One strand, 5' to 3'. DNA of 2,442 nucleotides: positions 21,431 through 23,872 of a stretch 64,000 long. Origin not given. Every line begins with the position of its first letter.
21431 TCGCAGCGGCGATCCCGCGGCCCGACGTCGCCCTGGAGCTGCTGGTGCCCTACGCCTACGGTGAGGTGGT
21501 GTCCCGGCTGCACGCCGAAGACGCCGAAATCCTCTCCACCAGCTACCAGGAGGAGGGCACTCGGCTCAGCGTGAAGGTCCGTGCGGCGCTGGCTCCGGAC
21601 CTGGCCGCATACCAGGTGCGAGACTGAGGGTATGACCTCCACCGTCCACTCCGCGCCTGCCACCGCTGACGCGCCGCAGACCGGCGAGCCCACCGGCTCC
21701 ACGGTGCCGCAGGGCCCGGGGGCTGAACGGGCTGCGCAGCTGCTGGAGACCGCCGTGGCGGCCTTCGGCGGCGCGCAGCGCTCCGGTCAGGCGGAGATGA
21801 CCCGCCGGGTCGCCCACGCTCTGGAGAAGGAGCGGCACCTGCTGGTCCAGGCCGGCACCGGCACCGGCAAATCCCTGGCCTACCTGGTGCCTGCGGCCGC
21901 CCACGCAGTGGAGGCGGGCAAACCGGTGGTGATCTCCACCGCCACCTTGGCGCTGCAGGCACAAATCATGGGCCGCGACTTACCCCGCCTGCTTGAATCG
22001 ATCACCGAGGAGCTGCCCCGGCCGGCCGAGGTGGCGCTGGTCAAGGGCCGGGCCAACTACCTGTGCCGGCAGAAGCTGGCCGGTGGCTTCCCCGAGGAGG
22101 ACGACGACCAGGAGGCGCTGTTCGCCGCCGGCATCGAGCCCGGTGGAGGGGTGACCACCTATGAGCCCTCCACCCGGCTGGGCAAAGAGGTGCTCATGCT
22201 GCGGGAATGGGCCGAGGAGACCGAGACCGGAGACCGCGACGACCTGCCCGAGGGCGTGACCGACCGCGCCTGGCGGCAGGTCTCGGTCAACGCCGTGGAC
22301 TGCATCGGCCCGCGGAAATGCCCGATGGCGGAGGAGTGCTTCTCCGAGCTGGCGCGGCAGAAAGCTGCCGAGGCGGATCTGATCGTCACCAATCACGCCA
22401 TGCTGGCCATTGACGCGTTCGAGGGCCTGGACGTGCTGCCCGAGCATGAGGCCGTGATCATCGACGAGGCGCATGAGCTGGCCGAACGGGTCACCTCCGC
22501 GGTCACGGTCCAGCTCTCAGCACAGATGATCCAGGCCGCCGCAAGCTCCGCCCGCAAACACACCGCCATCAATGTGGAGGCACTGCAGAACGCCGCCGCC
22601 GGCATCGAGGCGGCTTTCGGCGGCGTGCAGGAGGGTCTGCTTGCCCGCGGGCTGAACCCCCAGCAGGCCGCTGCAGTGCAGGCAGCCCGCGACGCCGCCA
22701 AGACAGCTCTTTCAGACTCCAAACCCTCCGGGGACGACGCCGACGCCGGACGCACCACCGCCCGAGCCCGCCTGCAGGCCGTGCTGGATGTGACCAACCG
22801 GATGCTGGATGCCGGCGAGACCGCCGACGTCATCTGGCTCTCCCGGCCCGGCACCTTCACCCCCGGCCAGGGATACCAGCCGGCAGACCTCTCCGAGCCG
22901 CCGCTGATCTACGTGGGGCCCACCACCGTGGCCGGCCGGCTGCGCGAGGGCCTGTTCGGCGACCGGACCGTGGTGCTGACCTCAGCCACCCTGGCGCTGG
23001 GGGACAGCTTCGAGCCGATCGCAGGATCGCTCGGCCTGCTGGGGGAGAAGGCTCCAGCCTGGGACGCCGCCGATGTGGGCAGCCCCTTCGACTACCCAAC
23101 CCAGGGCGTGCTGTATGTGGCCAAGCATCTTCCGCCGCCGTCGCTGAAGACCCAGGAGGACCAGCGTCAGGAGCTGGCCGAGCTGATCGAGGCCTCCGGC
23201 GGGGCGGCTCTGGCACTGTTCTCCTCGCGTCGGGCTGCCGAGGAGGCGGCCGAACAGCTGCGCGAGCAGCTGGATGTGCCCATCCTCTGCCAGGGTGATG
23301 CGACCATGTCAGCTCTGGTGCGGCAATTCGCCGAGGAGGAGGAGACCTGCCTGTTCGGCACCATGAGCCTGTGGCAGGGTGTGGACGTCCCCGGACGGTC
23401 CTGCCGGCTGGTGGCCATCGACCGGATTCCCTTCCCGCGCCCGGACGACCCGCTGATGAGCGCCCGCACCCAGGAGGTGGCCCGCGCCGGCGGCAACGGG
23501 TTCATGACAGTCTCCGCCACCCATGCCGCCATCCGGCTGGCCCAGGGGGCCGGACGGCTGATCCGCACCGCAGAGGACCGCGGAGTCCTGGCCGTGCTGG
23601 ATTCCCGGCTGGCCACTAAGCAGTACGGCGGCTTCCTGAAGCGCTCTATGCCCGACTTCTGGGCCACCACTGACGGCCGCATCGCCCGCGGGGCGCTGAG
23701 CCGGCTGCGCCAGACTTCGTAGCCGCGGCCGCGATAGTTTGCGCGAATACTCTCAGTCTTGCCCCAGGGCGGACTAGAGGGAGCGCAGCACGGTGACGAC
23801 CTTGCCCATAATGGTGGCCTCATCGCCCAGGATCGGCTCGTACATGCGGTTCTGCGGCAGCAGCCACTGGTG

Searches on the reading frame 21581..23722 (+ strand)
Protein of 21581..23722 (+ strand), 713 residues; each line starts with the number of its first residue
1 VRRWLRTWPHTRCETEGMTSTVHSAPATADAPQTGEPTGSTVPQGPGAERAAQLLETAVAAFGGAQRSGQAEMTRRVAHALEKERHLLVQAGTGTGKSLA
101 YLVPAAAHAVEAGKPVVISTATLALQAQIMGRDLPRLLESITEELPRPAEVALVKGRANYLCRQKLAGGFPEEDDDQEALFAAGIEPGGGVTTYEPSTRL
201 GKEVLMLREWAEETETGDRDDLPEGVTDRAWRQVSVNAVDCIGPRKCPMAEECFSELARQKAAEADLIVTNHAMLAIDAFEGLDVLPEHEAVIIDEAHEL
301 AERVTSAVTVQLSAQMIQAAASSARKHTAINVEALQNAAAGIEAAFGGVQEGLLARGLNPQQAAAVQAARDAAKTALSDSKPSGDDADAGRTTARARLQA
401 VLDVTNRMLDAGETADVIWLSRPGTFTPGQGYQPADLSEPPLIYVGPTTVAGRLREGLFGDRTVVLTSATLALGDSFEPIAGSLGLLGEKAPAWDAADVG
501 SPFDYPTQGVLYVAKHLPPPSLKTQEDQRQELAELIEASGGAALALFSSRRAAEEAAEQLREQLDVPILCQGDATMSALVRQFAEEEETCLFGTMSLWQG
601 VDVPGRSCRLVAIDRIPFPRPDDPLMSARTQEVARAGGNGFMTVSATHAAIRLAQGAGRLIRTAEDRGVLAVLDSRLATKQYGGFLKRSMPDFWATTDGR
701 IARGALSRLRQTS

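Call 7: search_protein_families(library=pfam, proteins=[window:21581-23722:+])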
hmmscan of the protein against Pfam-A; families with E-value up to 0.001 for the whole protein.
window:21581-23722:+ (713 aa): 3 families
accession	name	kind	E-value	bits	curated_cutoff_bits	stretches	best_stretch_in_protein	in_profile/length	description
PF13307.12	Helicase_C_2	-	1.9e-39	135.8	25.3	1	533-692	2-169/170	Helicase C-terminal domain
PF00270.35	DEAD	-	1.3e-11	44.9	26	1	75-131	5-63/167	DEAD/DEAH box helicase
PF04851.21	ResIII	-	1.8e-06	28.4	22.5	0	67-130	5-70/164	Type III restriction enzyme, res subunit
